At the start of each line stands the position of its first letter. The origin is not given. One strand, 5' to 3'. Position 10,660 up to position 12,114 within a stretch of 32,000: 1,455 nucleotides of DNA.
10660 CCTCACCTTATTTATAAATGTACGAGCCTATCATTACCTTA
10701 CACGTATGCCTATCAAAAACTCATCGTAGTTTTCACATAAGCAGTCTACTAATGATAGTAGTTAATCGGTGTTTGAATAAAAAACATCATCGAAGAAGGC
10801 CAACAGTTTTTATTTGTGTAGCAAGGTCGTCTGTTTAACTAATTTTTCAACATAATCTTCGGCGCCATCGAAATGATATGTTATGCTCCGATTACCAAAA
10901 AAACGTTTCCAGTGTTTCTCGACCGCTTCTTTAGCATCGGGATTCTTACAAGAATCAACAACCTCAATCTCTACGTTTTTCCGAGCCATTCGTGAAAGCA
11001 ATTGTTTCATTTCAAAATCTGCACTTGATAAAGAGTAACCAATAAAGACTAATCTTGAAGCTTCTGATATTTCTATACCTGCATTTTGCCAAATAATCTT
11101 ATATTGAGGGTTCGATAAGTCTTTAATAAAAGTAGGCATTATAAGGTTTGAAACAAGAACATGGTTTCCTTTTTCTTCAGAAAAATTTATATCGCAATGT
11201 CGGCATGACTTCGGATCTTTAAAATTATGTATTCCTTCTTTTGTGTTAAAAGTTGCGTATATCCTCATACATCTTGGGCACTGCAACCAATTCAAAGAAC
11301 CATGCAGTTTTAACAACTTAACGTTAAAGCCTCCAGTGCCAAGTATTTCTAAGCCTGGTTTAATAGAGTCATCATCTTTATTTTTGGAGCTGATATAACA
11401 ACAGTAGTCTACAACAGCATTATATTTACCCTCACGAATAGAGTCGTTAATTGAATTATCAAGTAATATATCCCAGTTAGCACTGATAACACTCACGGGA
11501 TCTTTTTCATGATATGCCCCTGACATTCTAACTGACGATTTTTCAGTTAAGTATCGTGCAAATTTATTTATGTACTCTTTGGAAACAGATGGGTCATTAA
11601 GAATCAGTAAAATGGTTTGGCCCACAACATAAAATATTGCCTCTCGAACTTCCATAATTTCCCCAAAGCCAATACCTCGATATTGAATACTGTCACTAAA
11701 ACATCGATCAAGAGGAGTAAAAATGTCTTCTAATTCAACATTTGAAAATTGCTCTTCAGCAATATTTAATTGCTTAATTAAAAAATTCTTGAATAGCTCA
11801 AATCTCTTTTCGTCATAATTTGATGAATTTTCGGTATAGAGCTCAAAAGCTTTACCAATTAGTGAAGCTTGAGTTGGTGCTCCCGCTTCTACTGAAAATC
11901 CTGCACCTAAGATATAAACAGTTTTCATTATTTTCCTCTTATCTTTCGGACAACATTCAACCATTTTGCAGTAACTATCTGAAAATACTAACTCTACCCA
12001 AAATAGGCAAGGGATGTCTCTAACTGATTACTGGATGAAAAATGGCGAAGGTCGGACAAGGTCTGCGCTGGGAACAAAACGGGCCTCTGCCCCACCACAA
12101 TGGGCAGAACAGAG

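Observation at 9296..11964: AT-rich accessory stretch with a stand-alone SIR2-like protein and a 2-TM/coiled-coil protein: candidate defence or conflict module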

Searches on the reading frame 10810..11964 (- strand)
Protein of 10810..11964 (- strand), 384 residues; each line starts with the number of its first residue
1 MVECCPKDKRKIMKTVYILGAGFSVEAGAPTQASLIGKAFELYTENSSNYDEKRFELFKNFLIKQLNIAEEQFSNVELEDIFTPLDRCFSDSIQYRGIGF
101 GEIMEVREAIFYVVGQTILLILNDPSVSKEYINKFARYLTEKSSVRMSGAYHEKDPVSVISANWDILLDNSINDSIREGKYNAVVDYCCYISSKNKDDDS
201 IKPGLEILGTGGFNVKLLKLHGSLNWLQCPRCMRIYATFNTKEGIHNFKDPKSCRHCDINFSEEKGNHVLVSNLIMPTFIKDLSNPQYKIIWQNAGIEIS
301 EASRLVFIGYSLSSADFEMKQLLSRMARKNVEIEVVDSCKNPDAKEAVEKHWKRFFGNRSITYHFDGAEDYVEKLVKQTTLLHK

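Call 3: search_protein_families(library=pfam, proteins=[window:10810-11964:-], max_evalue=0.01)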
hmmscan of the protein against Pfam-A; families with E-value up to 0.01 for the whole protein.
window:10810-11964:- (384 aa): 1 family
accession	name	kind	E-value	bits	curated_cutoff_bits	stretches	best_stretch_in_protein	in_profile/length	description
PF02146.23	SIR2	-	0.00069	20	24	1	212-269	94-140/180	Sir2 family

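Call 4: search_protein_families(library=padloc, proteins=[window:10810-11964:-], max_evalue=0.01)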
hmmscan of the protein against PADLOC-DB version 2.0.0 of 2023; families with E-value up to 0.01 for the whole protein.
window:10810-11964:- (384 aa): 10 families
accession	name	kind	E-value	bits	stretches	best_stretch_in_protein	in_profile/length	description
PDLC04087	SIR2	-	9.9e-09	32.5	1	152-231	128-201/343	-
PDLC02408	Aga_SIR2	-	2.9e-07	27.9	1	14-228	7-205/343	Class II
PDLC04093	SIR2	-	4.1e-07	27.3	1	16-228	26-216/395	-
PDLC04088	SIR2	-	5.3e-07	27.1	1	122-231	142-239/390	-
PDLC04096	SIR2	-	1.1e-05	23.1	0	157-231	23-89/230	-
PDLC04081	SIR2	-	1.3e-05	22.6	1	5-229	9-211/345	-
PDLC04082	SIR2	-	0.00015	18.8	0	152-229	124-205/345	-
PDLC02186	SIR2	-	0.00023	18.3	0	211-230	219-238/412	-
PDLC04084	SIR2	-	0.00052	17.4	0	215-230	241-256/414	-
PDLC04076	SIR2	-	0.0023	15.2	0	211-248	219-256/406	-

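Call 6: search_protein_families(library=ncbifam, proteins=[window:10810-11964:-], max_evalue=0.1)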
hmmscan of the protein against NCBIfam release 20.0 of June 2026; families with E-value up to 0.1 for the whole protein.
window:10810-11964:- (384 aa): 5 families
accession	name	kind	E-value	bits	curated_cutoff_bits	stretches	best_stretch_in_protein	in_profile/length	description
NF001753.0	PRK00481.1-3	subfamily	0.00027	20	243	1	216-257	112-155/252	NAD-dependent protein deacylase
NF040867.1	prot_deacyl_CobB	equivalog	0.0018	17.6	320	1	216-258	109-151/242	NAD-dependent protein deacetylase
NF042942.1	SIR2_antiphage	equivalog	0.0019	17.3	500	0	211-231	215-235/392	SIR2 family anti-phage-associated protein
NF001754.0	PRK00481.1-4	equivalog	0.0071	15.5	252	0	205-238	106-139/244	NAD-dependent protein deacylase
NF001752.0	PRK00481.1-1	equivalog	0.021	14.4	221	0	214-257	115-159/242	NAD-dependent protein deacylase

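Call 7: search_solved_structures(query=window:10810-11964:-, max_evalue=1, show_alignments=2)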
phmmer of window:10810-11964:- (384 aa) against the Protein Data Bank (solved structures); distinct sequences matched with E-value up to 1: 2.
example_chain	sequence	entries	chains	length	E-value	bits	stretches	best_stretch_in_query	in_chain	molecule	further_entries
5tzp_A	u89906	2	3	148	0.48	12.4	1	147-200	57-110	Bcl-2-like protein FPV039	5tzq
1ma3_A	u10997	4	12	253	0.61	12.1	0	211-259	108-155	Transcriptional regulatory protein, Sir2 family | NAD-dependent deacetylase 2 | NAD-dependent protein deacylase 2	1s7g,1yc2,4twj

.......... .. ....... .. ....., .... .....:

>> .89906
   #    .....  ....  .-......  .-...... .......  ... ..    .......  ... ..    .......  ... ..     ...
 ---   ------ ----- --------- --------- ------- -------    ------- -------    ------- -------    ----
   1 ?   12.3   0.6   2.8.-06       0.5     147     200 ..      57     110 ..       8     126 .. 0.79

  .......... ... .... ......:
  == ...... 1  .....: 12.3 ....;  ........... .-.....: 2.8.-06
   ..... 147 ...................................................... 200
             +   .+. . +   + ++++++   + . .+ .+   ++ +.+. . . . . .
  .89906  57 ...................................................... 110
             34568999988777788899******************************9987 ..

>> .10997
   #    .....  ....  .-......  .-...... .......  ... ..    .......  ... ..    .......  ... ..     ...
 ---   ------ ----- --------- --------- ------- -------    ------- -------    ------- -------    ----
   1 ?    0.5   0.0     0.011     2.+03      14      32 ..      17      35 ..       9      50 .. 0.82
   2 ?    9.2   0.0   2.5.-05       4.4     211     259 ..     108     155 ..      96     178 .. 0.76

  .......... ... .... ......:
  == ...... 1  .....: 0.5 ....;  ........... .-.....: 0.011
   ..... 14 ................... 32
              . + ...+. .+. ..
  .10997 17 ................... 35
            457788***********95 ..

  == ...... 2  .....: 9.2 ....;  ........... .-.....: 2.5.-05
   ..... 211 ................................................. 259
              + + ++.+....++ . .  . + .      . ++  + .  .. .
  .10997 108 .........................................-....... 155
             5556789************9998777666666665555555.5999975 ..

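Call 8: find_homologous_proteins(query=window:10810-11964:-, max_evalue=0.001)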
Query window:10810-11964:- (384 aa): 1217 proteins with E <= 0.001 among 4208 candidates; the best 120 are listed.
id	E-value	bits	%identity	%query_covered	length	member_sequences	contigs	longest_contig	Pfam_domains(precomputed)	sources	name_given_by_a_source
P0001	2.1e-250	848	100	97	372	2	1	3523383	-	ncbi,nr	ncbi:hypothetical protein [Desulfotalea psychrophila]|nr:hypothetical protein [Desulfotalea psychrop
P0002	2.2e-188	644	76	95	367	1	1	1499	-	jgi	jgi:NAD-dependent SIR2 family protein deacetylase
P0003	2.3e-173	594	70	96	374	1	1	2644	-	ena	-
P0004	5.1e-171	587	69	95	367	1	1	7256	-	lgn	-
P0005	1.2e-170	585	69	95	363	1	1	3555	-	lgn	-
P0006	1.9e-170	585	69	96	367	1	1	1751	-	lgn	-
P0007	2.9e-170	584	69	95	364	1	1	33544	-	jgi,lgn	jgi:NAD-dependent SIR2 family protein deacetylase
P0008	1.1e-168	579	69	95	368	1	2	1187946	-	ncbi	ncbi:MAG: SIR2 family protein [Aliiglaciecola sp.]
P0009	1.2e-168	579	69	94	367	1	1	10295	-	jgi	jgi:hypothetical protein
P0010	3.1e-168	577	68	95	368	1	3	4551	-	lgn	-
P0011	5.9e-168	577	69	95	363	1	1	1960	-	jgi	jgi:NAD-dependent SIR2 family protein deacetylase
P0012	2.2e-167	575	67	95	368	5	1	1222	-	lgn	-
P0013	5.3e-167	573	68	95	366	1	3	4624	-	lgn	-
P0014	6.8e-167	573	66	96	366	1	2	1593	-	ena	-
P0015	9.2e-167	573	68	96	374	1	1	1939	-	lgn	-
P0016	1.5e-166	572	69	95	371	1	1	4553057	-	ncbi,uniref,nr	ncbi:hypothetical protein [Candidatus Nitrospira allomarina]|uniref:Uncharacterized protein n=1 Tax=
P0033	6.0e-164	563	67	94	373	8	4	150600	-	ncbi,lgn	ncbi:hypothetical protein ACET7O_12595 [Aeromonas veronii]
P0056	8.2e-160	550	65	96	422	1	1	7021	PF02146.24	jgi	-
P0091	1.0e-153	530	64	95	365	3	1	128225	PF02146.24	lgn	-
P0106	3.8e-151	521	63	95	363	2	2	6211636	-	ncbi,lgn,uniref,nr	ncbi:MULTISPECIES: hypothetical protein [Pseudomonas]|uniref:Uncharacterized protein n=1 Tax=Pseudom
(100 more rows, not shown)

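Call 9: find_encoding_contigs(protein=window:10810-11964:-, flank=10000, max_places=6)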
Protein window:10810-11964:- (384 aa): no gene with exactly this product is on record in the collection.

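Call 12: find_related_loci(query=A1, collection=genome_contigs, flank=8000)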
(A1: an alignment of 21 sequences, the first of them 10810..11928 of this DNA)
Query A1 (372 aa) in genome_contigs; peptide patterns used: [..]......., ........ (x = any residue, [..] = any of these).
102 stretches matched a pattern; 70 encode a relative of the query (tblastn E <= 1e-3); 68 distinct loci.
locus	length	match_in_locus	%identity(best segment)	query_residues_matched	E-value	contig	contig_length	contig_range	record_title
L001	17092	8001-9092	66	1-364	2e-169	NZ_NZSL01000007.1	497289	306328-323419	MAG: Methylophaga sp. isolate EAC20 35944, whole genome shotgun sequence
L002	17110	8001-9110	66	1-363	1e-169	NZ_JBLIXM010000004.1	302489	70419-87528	Paraglaciecola sp. 2405UD69-4 2405UD69-4_4, whole genome shotgun sequence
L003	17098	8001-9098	65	1-367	1e-164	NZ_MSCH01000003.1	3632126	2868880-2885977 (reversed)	Psychrosphaera saromensis strain SA4-48 scaffold3_cov84_read161, whole genome shotgun sequence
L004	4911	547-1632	66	1-363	1e-166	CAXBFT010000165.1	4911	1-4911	MAG TPA_asm: uncultured Alphaproteobacteria bacterium isolate ERR2762121_concoct_146 genome assembly, contig: ERZ3421540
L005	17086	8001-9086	63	2-363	1e-160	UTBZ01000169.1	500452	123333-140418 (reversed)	Pseudomonas sp. 286 isolate p11.F9 genome assembly, contig: 169, whole genome shotgun sequence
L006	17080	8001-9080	56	1-362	2e-140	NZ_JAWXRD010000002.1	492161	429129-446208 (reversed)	Scandinavium lactucae strain V105_6 NODE_2_length_492161_cov_59.475030, whole genome shotgun sequence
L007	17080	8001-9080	56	1-362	6e-139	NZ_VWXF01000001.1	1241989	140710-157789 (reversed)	Candidatus Pantoea multigeneris isolate Acro-835 NODE_1_length_1241989_cov_92.533447, whole genome shotgun sequence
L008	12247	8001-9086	59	1-360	9e-138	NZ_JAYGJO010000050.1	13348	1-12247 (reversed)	Acerihabitans sp. TG2 50, whole genome shotgun sequence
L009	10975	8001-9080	55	1-362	7e-135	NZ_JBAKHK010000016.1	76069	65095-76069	Enterobacter sp. UNJFSC 003 NODE_16_length_76069_cov_325.397160, whole genome shotgun sequence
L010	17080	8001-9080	55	1-362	3e-134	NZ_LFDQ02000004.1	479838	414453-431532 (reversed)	Enterobacter quasiroggenkampii strain WCHECL1060 NODE_4_length_479838_cov_48.1945, whole genome shotgun sequence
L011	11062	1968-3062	55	1-364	1e-131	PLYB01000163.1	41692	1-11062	MAG: Gallionellaceae bacterium isolate palsa_1006 73.20120700_P3D.316_contig_35437, whole genome shotgun sequence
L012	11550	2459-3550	55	2-366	3e-127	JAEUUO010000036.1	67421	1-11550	MAG: Saprospiraceae bacterium isolate new MAG-357 k141_2106004, whole genome shotgun sequence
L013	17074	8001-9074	54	1-360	3e-126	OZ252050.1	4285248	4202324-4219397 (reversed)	MAG: Crocinitomicaceae bacterium isolate a728cfb8-245c-4e64-8229-4316d59fef07 genome assembly, chromosome: 1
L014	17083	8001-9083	54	2-361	9e-126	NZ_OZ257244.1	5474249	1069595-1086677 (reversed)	MAG: Pedobacter sp. isolate a110aac5-dd13-4229-911f-3d7ee166719d chromosome 1, complete sequence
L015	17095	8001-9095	53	2-365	9e-126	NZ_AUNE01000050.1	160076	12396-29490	Bacteriovorax sp. BSW11_IV contig00058, whole genome shotgun sequence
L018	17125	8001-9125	51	2-370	4e-123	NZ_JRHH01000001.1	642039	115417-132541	Flavobacterium aquatile LMG 4008 = ATCC 11947 strain LMG 4008 contig1, whole genome shotgun sequence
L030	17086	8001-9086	51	2-361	2e-118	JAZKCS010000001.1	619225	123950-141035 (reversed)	MAG: Bacteroidota bacterium isolate DC_HB_01_SPN181219-bin004 DCHB01SPN_B004_0_000000000001, whole genome shotgun sequen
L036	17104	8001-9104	47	1-364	5e-103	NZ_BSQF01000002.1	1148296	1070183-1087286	Allomuricauda sp. NBRC 101325 sequence02, whole genome shotgun sequence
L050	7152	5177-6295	47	2-361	4e-94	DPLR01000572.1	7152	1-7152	MAG TPA_asm: Cytophagales bacterium isolate UBA11987 contig_165984, whole genome shotgun sequence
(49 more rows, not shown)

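Call 20: search_dna_similar(query=window:10810-11928:-, collection=phages, mode=protein, max_rows=20)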
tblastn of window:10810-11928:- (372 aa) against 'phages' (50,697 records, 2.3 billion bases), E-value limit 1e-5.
No match.

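Call 21: search_dna_similar(query=window:10810-11928:-, collection=plasmids, mode=protein, max_rows=25)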
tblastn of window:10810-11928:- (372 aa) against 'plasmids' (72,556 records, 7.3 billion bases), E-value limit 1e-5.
Records with a match: 6; places in all: 6; records where one place covers at least 80% of the query: 5.
Best place of each record, by identity: <60% 6.
By first word of the organism name: Rhizobium 4; Vibrio 1; Cohnella 1.
By predicted mobility (MOB-suite, as given by PLSDB): conjugative 3; non-mobilizable 2; mobilizable 1.
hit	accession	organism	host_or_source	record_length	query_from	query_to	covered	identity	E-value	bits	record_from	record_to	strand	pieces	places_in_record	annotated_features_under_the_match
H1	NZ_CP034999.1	Rhizobium acidisoli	Phaseolus vulgaris,root nodule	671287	4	356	95%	25.8%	5e-22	105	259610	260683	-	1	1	hypothetical protein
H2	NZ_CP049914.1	Vibrio sp. HDW18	Anodonta arcaeformis,single bacterial ...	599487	3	362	97%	25.0%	6e-21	102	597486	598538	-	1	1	SIR2 family protein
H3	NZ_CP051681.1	Cohnella herbarum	cell culture,Fermented liquor based on ...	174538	1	312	84%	24.7%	3e-6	57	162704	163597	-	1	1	hypothetical protein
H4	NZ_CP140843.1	Rhizobium ruizarguesonis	Trifolium pratense,whole organism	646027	1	313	84%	23.6%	2e-10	70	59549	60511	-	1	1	SIR2 family protein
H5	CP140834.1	Rhizobium ruizarguesonis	Trifolium pratense,whole organism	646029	1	313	84%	23.6%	2e-10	70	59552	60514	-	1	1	SIR2 family protein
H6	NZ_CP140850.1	Rhizobium johnstonii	Trifolium pratense,whole organism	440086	147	363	58%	26.8%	2e-14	82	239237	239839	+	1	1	SIR2 family protein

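Call 29: predict_structure(alignment_id=A1)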
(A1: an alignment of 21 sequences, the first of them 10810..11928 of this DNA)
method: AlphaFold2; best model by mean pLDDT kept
length: 372 residues; sequences in the alignment: 21
mean_pLDDT: 78.2   pTM: 0.82
mean pLDDT of the five models: 78.2, 71.6, 69.8, 67.0, 65.2
residues with pLDDT >= 90: 97; 70-90: 184; 50-70: 71; < 50: 20
segments of 3 or more residues with pLDDT < 50: 81-83, 191-199, 263-268
pLDDT, mean of each block of 10 residues (from residue 1): 88 77 86 93 91 88 80 60 56 78 82 80 91 74 79 70 82 72 65 43 75 73 71 64 84 79 49 70 89 91 80 91 94 93 93 94 77 47
secondary structure, 60 per line:
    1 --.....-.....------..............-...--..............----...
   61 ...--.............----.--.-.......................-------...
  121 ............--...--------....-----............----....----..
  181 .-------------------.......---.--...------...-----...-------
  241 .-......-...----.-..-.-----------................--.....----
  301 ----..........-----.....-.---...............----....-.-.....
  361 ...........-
elements in order: E3-7 H9-13 H20-33 H40-53 H58-63 H66-78 H88-110 H118-132 E146-149 H155-166 E171-174 E179-181 E201-207 E214-216 E223-225 H243-248 H274-289 E292-296 H305-314 E320-324 H330-344 E349-352 H356-371

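Call 32: search_protein_families(library=pfam, proteins=[L018:9111-10343:+, L030:9142-10431:+], max_evalue=0.001)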
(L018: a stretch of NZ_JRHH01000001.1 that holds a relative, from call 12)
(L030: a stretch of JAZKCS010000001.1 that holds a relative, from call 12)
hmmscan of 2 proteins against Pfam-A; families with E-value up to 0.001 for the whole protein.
L018:9111-10343:+ (410 aa): 1 family
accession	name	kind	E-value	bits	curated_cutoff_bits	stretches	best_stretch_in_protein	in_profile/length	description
PF13289.12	SIR2_2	-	3.2e-12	47.2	24.5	1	189-352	3-124/141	SIR2-like domain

L030:9142-10431:+ (429 aa): 1 family
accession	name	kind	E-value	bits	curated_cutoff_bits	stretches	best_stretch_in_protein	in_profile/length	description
PF13289.12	SIR2_2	-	7.7e-19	68.6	24.5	1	180-330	2-124/141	SIR2-like domain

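Call 34: fold_search(model_id=the predicted structure, library=pdb)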
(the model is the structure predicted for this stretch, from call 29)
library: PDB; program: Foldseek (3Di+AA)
matches with E <= 10: 553; with E <= 0.001: 37
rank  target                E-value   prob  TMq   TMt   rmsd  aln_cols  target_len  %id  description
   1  8uae_F                2.2e-12  1.00  0.53  0.52   9.1       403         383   14  E. coli Sir2_HerA complex (12:6) with ATPgamaS (released 2023-12-27)
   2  8uae_B                3.6e-12  1.00  0.55  0.54   7.9       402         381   15  E. coli Sir2_HerA complex (12:6) with ATPgamaS (released 2023-12-27)
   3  8suw_B                4.3e-12  1.00  0.57  0.54   8.3       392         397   14  E. coli SIR2-HerA complex (dodecamer SIR2 bound 4 protomers of HerA) (released 2024-03-27)
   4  8sub_D                5.5e-12  1.00  0.51  0.48  10.1       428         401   16  E. coli SIR2-HerA complex (dodecamer SIR2 pentamer HerA) (released 2023-12-27)
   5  8sub_E                6.6e-12  1.00  0.54  0.51   9.0       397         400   14  E. coli SIR2-HerA complex (dodecamer SIR2 pentamer HerA) (released 2023-12-27)
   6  8sub_F                6.6e-12  1.00  0.52  0.49  10.2       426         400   15  E. coli SIR2-HerA complex (dodecamer SIR2 pentamer HerA) (released 2023-12-27)
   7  8sub_J                8.3e-12  1.00  0.55  0.52  10.0       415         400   14  E. coli SIR2-HerA complex (dodecamer SIR2 pentamer HerA) (released 2023-12-27)
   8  8sub_A                1.7e-11  1.00  0.54  0.51   8.8       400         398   14  E. coli SIR2-HerA complex (dodecamer SIR2 pentamer HerA) (released 2023-12-27)
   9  8su9_D                1.8e-11  1.00  0.52  0.49   8.8       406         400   14  E. coli SIR2-HerA complex (hexamer HerA bound with dodecamer Sir2) (released 2024-03-27)
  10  8j4u_G                2.9e-11  1.00  0.50  0.48  10.9       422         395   14  Structure of HerA-Sir2 complex from Escherichia coli Nezha system (released 2024-01-03)
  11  8sub_G                4.0e-11  1.00  0.54  0.52   8.8       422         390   16  E. coli SIR2-HerA complex (dodecamer SIR2 pentamer HerA) (released 2023-12-27)
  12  8sxx_H                5.1e-11  1.00  0.55  0.53   7.8       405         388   16  E. coli dodecamer SIR2 (released 2023-12-27)
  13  8sub_I                6.0e-11  1.00  0.53  0.50  10.2       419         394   14  E. coli SIR2-HerA complex (dodecamer SIR2 pentamer HerA) (released 2023-12-27)
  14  8w9l_A                7.7e-11  1.00  0.55  0.56   6.6       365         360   18  Cryo-EM structure of PsSIR2 (released 2024-09-11)
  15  8wld_R                2.0e-10  1.00  0.55  0.58   7.3       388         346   16  Cryo-EM structure of SIR2/HerA antiphage complex (released 2024-09-11)
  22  9r3e_B                3.2e-07  1.00  0.46  0.55   7.6       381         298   12  Human FAM118B(34-334) 2 protomers (released 2025-11-26)
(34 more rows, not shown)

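Call 51: search_protein_families(library=pfam, alignment_id=A3, max_evalue=0.00001)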
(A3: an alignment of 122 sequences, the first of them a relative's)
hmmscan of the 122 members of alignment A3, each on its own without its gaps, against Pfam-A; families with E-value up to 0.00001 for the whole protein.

A. member 1, L001:5588-7588:- (667 aa): 11 families
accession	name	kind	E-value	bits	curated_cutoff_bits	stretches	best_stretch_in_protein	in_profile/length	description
PF13424.12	TPR_12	-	5.9e-36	123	30.1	4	416-489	2-77/77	Tetratricopeptide repeat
PF00515.34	TPR_1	-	1.4e-29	101.1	27.8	1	459-490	3-34/34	Tetratricopeptide repeat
PF13181.12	TPR_8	-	1.4e-25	87.6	25.7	0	461-489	5-33/34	Tetratricopeptide repeat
PF07719.23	TPR_2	-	1.3e-17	62.8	27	0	460-489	4-33/34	Tetratricopeptide repeat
PF13374.12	TPR_10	-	1.6e-17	63.3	27.5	0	301-329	6-34/42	Tetratricopeptide repeat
PF13176.12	TPR_7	-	1.4e-15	56.4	27.9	0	381-402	3-24/36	Tetratricopeptide repeat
PF17874.7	TPR_MalT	-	5.3e-12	46.1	45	0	296-410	39-155/336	MalT-like TPR region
PF14938.12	SNAP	-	4e-11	43.4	25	0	425-559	43-177/282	Soluble NSF attachment protein, SNAP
PF13271.11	DUF4062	-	2.7e-10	40.7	24.7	1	7-101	1-82/82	Domain of unknown function (DUF4062)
PF24885.1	TPR_NPHP3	-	1.2e-08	35.1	100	0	483-605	84-211/239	Nephrocystin-3 TPR domain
PF13428.12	TPR_14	-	1.7e-06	28.6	23.5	0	306-329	10-33/44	Tetratricopeptide repeat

B. families by the number of members that match (of 122 scanned): 102 families (the first 25 are shown)
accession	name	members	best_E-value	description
PF03288.22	Pox_D5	5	4.8e-18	Poxvirus D5 protein-like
PF08273.17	Zn_Ribbon_Prim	3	1.6e-20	Zinc-binding domain of primase-helicase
PF00583.31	Acetyltransf_1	3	1.2e-19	Acetyltransferase (GNAT) family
PF13362.12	Toprim_3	3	2.9e-13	Toprim domain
PF13508.13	Acetyltransf_7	3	1.3e-12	Acetyltransferase (GNAT) domain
PF08706.16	D5_N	3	6.6e-11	D5 N terminal like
PF13673.13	Acetyltransf_10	3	1.3e-09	Acetyltransferase (GNAT) domain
PF19263.5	DUF5906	3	2.1e-09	Family of unknown function (DUF5906)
PF16263.11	DUF4917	2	2.1e-76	Domain of unknown function (DUF4917)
PF13826.12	Monooxy_af470-like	2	9.2e-46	Monooxygenase af470-like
PF01420.25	Methylase_S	2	3.5e-34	Type I restriction modification DNA specificity domain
PF13271.11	DUF4062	2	1.2e-28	Domain of unknown function (DUF4062)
PF13619.11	KTSC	2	4.6e-22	KTSC domain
PF01935.23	DUF87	2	5.2e-21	Helicase HerA, central domain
PF09851.14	SHOCT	2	1.5e-08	Short C-terminal domain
PF02146.23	SIR2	1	5.6e-42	Sir2 family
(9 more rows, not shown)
